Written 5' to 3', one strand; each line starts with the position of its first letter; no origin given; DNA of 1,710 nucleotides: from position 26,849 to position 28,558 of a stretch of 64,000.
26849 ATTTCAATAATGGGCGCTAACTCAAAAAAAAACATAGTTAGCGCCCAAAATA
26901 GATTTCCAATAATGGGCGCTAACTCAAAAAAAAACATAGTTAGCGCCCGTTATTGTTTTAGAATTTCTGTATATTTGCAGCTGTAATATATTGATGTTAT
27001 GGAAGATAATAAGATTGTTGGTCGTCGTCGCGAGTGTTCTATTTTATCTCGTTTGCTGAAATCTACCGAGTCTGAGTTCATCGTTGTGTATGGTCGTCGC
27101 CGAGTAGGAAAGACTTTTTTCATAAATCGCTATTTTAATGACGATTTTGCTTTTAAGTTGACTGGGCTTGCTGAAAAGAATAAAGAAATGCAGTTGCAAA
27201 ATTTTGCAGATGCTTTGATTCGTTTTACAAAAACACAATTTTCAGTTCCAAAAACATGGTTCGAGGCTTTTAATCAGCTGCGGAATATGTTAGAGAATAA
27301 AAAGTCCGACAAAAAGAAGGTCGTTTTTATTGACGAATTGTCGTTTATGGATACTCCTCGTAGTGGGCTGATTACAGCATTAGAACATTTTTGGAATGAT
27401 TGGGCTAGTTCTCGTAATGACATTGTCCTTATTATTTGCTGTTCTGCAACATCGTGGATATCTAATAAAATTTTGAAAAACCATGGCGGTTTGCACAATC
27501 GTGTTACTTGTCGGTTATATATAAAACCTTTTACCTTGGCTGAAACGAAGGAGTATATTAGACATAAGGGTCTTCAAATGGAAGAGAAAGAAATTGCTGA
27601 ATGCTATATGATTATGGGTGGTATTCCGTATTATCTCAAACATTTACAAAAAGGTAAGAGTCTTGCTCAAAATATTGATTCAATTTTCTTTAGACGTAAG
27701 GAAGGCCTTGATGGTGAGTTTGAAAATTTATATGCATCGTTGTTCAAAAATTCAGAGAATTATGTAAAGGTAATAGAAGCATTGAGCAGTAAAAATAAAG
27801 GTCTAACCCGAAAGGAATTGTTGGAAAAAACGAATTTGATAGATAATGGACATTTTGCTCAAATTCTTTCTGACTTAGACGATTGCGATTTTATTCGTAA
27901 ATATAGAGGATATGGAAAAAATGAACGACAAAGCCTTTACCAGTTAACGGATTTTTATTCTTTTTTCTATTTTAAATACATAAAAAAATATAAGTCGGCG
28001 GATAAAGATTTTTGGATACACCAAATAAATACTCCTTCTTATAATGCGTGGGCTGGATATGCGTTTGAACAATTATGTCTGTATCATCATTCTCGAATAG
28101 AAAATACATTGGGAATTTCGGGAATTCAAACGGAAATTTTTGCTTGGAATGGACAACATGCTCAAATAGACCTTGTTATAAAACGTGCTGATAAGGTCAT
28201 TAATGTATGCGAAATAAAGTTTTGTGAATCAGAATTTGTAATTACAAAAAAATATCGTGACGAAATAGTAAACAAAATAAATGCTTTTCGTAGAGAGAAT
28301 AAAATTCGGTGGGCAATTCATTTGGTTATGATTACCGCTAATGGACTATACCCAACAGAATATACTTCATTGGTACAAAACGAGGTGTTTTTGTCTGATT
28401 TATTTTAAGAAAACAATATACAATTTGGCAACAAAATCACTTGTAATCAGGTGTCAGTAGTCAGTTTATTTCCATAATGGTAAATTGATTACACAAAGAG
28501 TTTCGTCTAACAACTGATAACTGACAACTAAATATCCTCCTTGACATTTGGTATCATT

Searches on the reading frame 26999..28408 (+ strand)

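Call 73: search_protein_families(library=pfam, proteins=[window:26999-28408:+], max_evalue=0.00001)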
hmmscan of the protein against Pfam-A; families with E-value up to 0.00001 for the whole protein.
window:26999-28408:+ (469 aa): 3 families
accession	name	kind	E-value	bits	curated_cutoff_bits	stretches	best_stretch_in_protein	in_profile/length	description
PF01637.24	ATPase_2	-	4.5e-17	63.1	33.2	1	8-216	3-225/225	ATPase domain predominantly from Archaea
PF13173.12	AAA_14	-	1.9e-07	31.6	27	1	26-167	3-116/129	AAA domain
PF13401.12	AAA_22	-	2.6e-07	31.4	27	1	25-147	5-121/130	AAA domain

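Call 89: search_protein_families(library=padloc, proteins=[window:26999-28408:+], max_evalue=0.00001)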
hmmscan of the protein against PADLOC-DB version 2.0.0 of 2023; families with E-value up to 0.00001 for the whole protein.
window:26999-28408:+ (469 aa): 4 families
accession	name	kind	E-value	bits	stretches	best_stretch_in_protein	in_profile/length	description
PDLC04984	PDC-S27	-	1.4e-194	645.4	1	5-469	3-473/474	-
PDLC04985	PDC-S27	-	2.1e-10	38.1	1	1-462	1-470/484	-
PDLC04787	PDC-S01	-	2.3e-08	31.3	1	15-232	16-209/412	-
PDLC04789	PDC-S01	-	2.3e-06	24.9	0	22-423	14-356/375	-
